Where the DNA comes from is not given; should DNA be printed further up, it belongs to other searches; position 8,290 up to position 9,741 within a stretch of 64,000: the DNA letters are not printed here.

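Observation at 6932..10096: HigB / HigA-ImmA fusion / Beta-protein-like / sce7726-like nuclease: candidate uncharacterised conflict (defence) system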

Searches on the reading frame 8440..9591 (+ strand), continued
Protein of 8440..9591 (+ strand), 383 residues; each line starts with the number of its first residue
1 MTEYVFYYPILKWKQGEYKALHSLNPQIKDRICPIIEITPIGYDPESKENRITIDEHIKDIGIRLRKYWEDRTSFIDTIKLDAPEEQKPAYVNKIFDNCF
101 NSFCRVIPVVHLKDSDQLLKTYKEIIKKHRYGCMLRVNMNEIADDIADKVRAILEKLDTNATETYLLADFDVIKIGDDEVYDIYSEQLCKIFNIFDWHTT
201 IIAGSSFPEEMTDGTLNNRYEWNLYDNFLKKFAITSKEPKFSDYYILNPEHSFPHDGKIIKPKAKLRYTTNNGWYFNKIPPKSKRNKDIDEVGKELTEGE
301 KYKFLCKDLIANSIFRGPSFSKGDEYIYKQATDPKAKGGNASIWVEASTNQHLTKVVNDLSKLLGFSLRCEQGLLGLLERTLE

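Call 67: fold_search(model_id=the predicted structure, library=pdb)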
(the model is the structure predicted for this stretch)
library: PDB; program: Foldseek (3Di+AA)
matches with E <= 10: 1805; with E <= 0.001: 85
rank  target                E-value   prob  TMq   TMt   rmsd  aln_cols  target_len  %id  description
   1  4gfs_B                2.1e-05  1.00  0.39  0.55   5.1       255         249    9  1.8 Angstrom Crystal Structure of the 3-Dehydroquinate Dehydratase (aroD) from Salmonella typhimurium LT2 with Nickel  (released 2012-08-15)
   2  8k7m_B                6.7e-05  1.00  0.36  0.54   5.9       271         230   13  De novo design protein -T01 (released 2024-07-31)
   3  4h3d_A                7.1e-05  1.00  0.38  0.53   5.3       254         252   12  1.95 Angstrom Crystal Structure of of Type I 3-Dehydroquinate Dehydratase (aroD) from Clostridium difficile with Coval (released 2012-09-26)
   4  7drd_C                7.1e-05  1.00  0.36  0.49   7.7       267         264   10  Cryo-EM structure of DgpB-C at 2.85 angstrom resolution (released 2021-12-08)
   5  7drd_A                7.6e-05  1.00  0.36  0.48   7.8       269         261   10  Cryo-EM structure of DgpB-C at 2.85 angstrom resolution (released 2021-12-08)
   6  4h3d_B                8.5e-05  1.00  0.37  0.52   5.6       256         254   11  1.95 Angstrom Crystal Structure of of Type I 3-Dehydroquinate Dehydratase (aroD) from Clostridium difficile with Coval (released 2012-09-26)
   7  3js3_A                9.6e-05  1.00  0.37  0.52   7.2       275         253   13  Crystal structure of type I 3-dehydroquinate dehydratase (aroD) from Clostridium difficile with covalent reaction inte (released 2009-09-22)
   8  3n9s_B                1.1e-04  1.00  0.36  0.44   7.7       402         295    9  Class II fructose-1,6-bisphosphate aldolase from helicobacter pylori in complex with N-(4-hydroxybutyl)- glycolohydrox (released 2010-11-17)
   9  2vfd_A                1.1e-04  0.98  0.23  0.32  11.3       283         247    9  Crystal structure of the F96S mutant of Plasmodium falciparum triosephosphate isomerase (released 2008-12-09)
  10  7uek                  1.2e-04  1.00  0.36  0.53   5.9       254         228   12  Crystal structure of a de novo designed ovoid TIM barrel OT3 (released 2023-01-18)
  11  4h3d_D                1.4e-04  1.00  0.39  0.54   5.0       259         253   11  1.95 Angstrom Crystal Structure of of Type I 3-Dehydroquinate Dehydratase (aroD) from Clostridium difficile with Coval (released 2012-09-26)
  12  3bzj                  1.5e-04  1.00  0.28  0.36  10.0       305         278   11  UVDE K229L (released 2008-12-09)
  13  3kxq_A                1.7e-04  1.00  0.32  0.45   6.7       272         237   10  Crystal structure of triosephosphate isomerase from bartonella henselae at 1.6A resolution (released 2009-12-22)
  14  3o1n_B                1.8e-04  1.00  0.36  0.52   5.7       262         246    8  1.03 Angstrom Crystal Structure of Q236A Mutant Type I Dehydroquinate Dehydratase (aroD) from Salmonella typhimurium (released 2010-08-11)
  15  1f05_A                1.9e-04  1.00  0.36  0.41  20.8       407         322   11  CRYSTAL STRUCTURE OF HUMAN TRANSALDOLASE (released 2000-07-13)
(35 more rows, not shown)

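Call 70: search_solved_structures(query=A4, max_evalue=1)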
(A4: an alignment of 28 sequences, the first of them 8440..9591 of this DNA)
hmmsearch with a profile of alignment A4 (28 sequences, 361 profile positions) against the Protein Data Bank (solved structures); distinct sequences matched with E-value up to 1: 3.
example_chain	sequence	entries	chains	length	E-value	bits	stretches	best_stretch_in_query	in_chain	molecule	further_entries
8u6x_A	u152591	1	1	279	0.19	13.8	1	56-136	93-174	DNA ligase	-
4k12_B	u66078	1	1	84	0.24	13.5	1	44-106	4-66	Choline binding protein A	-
3tqk_A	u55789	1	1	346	0.49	12.5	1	55-105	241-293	Phospho-2-dehydro-3-deoxyheptonate aldolase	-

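Call 76: search_protein_families(library=ncbifam, alignment_id=A4, max_evalue=0.01)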
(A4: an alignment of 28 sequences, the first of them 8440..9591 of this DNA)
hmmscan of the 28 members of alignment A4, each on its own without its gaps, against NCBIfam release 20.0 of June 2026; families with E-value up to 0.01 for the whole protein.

A. member 1, window:8440-9591:+ (383 aa): 1 family
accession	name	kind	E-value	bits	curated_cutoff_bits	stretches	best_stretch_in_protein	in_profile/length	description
NF007184.0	PRK09614.1-3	equivalog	0.0025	17.2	310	1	284-354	156-227/346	ribonucleotide-diphosphate reductase subunit beta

B. families by the number of members that match (of 28 scanned): 2 families
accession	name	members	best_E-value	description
NF033831.1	sce7725_fam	2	0.00015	sce7725 family protein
NF007184.0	PRK09614.1-3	1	0.0025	ribonucleotide-diphosphate reductase subunit beta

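Call 77: search_protein_families(library=padloc, proteins=[L072:4510-4770:+, L072:4770-5981:+, L072:5998-7128:+, L028:4479-4763:+, L028:4760-5980:+, L028:5968-7050:+, L034:8041-9063:+, L034:6001-7047:+, L012:6001-7080:+, L005:4556-4882:+], max_evalue=0.001)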
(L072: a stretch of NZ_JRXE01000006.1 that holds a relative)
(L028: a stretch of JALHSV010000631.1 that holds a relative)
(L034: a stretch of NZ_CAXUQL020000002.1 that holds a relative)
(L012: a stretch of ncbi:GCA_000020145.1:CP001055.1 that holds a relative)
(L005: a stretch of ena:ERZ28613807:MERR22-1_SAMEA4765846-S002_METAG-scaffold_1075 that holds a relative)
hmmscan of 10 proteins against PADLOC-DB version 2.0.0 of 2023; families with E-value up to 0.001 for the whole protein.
L072:4510-4770:+ (86 aa): 4 families
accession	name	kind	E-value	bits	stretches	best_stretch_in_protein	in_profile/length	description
PDLC03978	PD-Lambda-2_A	-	3.1e-28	95.9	1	1-84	1-84/87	-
PDLC03980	PD-Lambda-2_A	-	6.8e-28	95.2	1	1-84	3-86/92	-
PDLC03981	PD-Lambda-2_A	-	8.5e-15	53.1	1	1-81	1-81/94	-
PDLC03979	PD-Lambda-2_A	-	4e-11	41.5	1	1-80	1-80/97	-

L072:4770-5981:+ (403 aa): 6 families
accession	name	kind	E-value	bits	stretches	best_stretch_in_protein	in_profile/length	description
PDLC03982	PD-Lambda-2_B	-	3.9e-184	610.6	1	1-397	1-396/402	-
PDLC03950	RmrA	-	1.2e-06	25.8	1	244-341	152-243/369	-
PDLC03947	RmrA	-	8.9e-06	22.8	1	237-344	155-259/383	-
PDLC04141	capP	-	1.4e-05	22.7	1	293-364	69-140/242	capP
PDLC04776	PDC-M69B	-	0.00014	19.7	1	292-345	82-137/272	-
PDLC03954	RmrA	-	0.00033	17.7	1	237-341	155-256/380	-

L072:5998-7128:+ (376 aa): 4 families
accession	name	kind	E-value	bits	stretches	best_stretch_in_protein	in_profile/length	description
PDLC03984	PD-Lambda-2_C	-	5.3e-155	514.1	1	1-372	1-372/377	-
PDLC03983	PD-Lambda-2_C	-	1.1e-61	206.9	1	4-366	6-356/374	-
PDLC03985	PD-Lambda-2_C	-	7.3e-47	157.9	1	1-191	1-188/192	-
PDLC02985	beta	-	7.7e-11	39.3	1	172-359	156-338/355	-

L028:4479-4763:+ (94 aa): 4 families
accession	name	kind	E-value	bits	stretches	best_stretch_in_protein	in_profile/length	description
PDLC03981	PD-Lambda-2_A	-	3.2e-38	128.2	1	1-93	1-93/94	-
PDLC03979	PD-Lambda-2_A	-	8.8e-32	107.7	1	1-91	1-91/97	-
PDLC03978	PD-Lambda-2_A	-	3.5e-17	60.5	1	1-84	1-84/87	-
PDLC03980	PD-Lambda-2_A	-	7.1e-09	34.2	1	1-84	3-86/92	-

L028:4760-5980:+ (406 aa): 14 families
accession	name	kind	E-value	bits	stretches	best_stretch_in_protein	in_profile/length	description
PDLC03982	PD-Lambda-2_B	-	3.1e-145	482.5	1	8-401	3-398/402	-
PDLC04141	capP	-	2.1e-08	32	1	294-366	69-140/242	capP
PDLC03945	RmrA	-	2.4e-08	31.6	1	269-345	185-257/394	-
PDLC03954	RmrA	-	5.6e-08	30.1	1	238-342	155-255/380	-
PDLC03947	RmrA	-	2e-07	28.2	1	238-345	155-258/383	-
PDLC03944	RmrA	-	2.8e-07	27.9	1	294-345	201-249/384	-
PDLC03950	RmrA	-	5.7e-06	23.6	1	266-343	172-243/369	-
PDLC03952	RmrA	-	1.4e-05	22.1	1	292-343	220-268/395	-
PDLC03948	RmrA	-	1.6e-05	22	1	248-343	164-255/397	-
PDLC03953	RmrA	-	0.00017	18.9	1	293-345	209-250/373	-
PDLC03951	RmrA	-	0.0002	18.5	1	260-343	172-251/400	-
PDLC04776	PDC-M69B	-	0.00027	18.7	1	293-342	82-132/272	-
PDLC03956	RmrA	-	0.00041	17.5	1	266-345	179-254/399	-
PDLC03946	RmrA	-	0.00068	16.5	0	294-347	192-236/357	-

L028:5968-7050:+ (360 aa): 4 families
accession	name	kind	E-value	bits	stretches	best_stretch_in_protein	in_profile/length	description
PDLC03983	PD-Lambda-2_C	-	1.1e-38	131.2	1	10-359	5-354/374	-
PDLC03984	PD-Lambda-2_C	-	1.2e-35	121.3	1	10-357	3-362/377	-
PDLC02985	beta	-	9.6e-11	39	1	249-351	234-335/355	-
PDLC03985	PD-Lambda-2_C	-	0.0001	20.4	1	11-189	4-182/192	-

L034:8041-9063:+ (340 aa): 9 families
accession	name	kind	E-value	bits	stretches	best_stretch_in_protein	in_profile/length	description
PDLC03982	PD-Lambda-2_B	-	1.6e-07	29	1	141-238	248-335/402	-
PDLC04141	capP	-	7.4e-07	26.9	1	159-234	43-108/242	capP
PDLC03955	RmrA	-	1.8e-06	25.5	1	141-209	174-240/371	-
PDLC03954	RmrA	-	1.9e-06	25.1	1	154-234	178-247/380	-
PDLC03948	RmrA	-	2.3e-05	21.5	1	152-197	174-220/397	-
PDLC03951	RmrA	-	5.7e-05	20.2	1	154-197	173-218/400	-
PDLC03950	RmrA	-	0.00016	18.8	1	133-201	149-212/369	-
PDLC03952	RmrA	-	0.00021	18.3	1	154-199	190-235/395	-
PDLC03947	RmrA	-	0.00077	16.4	0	154-199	178-223/383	-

L034:6001-7047:+ (348 aa): 3 families
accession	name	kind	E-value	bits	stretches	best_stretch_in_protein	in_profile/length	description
PDLC03983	PD-Lambda-2_C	-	3.1e-32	110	1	5-346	6-349/374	-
PDLC03984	PD-Lambda-2_C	-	8.9e-28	95.4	1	4-342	3-355/377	-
PDLC02985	beta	-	1.3e-05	22.1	1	3-341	7-333/355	-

L012:6001-7080:+ (359 aa): 4 families
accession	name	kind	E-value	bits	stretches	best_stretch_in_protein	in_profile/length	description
PDLC03983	PD-Lambda-2_C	-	1.3e-45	154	1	3-354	3-354/374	-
PDLC03984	PD-Lambda-2_C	-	6.5e-44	148.5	1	5-351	3-361/377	-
PDLC03985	PD-Lambda-2_C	-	5.8e-09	34.3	1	6-174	4-184/192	-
PDLC02985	beta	-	3.3e-07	27.4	1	266-347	259-336/355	-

L005:4556-4882:+ (108 aa): 0 families

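Call 95: search_protein_representatives(protein=window:8440-9591:+)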
Query: 383 residues. Proteins with E-value up to 0.001 (for the whole library): 2138; up to 1e-10: 1124; up to 1e-30: 65. The best 150 are listed.
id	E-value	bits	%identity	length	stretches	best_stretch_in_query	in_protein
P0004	1.4e-158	544.7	62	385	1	1-383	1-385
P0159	3.9e-65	237.1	98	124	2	170-254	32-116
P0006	1.1e-62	229.0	40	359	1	5-368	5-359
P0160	7.7e-61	223.0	39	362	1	4-366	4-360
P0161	1.0e-59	219.2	38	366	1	5-372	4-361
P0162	1.5e-46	175.9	35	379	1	5-366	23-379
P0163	4.2e-46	174.5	35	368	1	1-364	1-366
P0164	1.2e-44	169.6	33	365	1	4-368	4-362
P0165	6.2e-43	164.0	34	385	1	6-366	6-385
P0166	1.1e-42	163.2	35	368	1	6-364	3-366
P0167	1.4e-42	162.8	32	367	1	6-361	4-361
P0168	2.3e-42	162.1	33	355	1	7-365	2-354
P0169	4.1e-42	161.3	34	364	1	6-365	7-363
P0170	1.5e-41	159.5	35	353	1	3-364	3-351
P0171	5.3e-41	157.7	32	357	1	4-365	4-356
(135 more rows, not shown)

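Call 99: search_protein_families(library=phrogs, proteins=[window:8440-9591:+], max_evalue=0.001)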
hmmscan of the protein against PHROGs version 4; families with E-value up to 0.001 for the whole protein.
window:8440-9591:+ (383 aa): 1 family
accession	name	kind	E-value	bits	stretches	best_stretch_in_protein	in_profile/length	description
phrog_9159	-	unknown function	1.3e-50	173.7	1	6-364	5-354/356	-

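Call 107: fold_search(model_id=the predicted structure, library=viral)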
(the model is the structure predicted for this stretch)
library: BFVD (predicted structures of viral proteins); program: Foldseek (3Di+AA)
matches with E <= 10: 831; with E <= 0.001: 7
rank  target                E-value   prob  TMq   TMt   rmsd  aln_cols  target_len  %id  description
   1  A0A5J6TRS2            1.7e-20  1.00  0.77  0.78   4.5       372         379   19  Uncharacterized protein [Gordonia phage Powerball]
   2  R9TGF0                1.3e-05  1.00  0.42  0.36   9.6       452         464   11  Uncharacterized protein [Vibrio phage nt-1]
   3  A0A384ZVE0            3.0e-04  1.00  0.39  0.29   9.0       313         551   10  (no name in the UniProt tables at hand)
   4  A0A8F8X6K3            7.2e-04  0.98  0.28  0.31  10.9       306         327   12  (no name in the UniProt tables at hand)
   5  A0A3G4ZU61            7.2e-04  0.96  0.29  0.30  10.0       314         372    7  GH18 domain-containing protein [Edafosvirus sp.]
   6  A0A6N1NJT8            9.1e-04  1.00  0.35  0.35   7.6       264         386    8  Uncharacterized protein [Tupanvirus deep ocean]
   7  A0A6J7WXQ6            9.7e-04  0.99  0.32  0.44   7.2       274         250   11  IolE Sugar phosphate isomerases/epimerases [uncultured Caudovirales phage]
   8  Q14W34                1.0e-03  1.00  0.34  0.13   7.0       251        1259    8  ORF72 [Ranid herpesvirus 2]
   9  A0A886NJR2            1.2e-03  0.99  0.34  0.41   8.1       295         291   12  (no name in the UniProt tables at hand)
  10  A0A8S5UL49            1.3e-03  0.99  0.25  0.30   7.2       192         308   10  lysozyme [Siphoviridae sp. ctICF6]
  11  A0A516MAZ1            1.6e-03  0.99  0.34  0.19   7.6       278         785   11  (no name in the UniProt tables at hand)
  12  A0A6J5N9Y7            2.1e-03  0.98  0.23  0.25   6.5       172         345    7  lysozyme [uncultured Caudovirales phage]
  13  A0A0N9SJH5            2.1e-03  0.97  0.33  0.17  11.4       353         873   11  Glycoside hydrolase family 5 domain-containing protein [Pseudomonas phage POR1]
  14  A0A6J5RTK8            2.5e-03  1.00  0.32  0.40   5.7       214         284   11  COG0820 Predicted Fe-S-cluster redox enzyme [uncultured Caudovirales phage]
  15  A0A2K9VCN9            2.5e-03  0.84  0.30  0.23  11.7       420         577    9  Glycosyl hydrolase [Lactobacillus phage Bacchae]
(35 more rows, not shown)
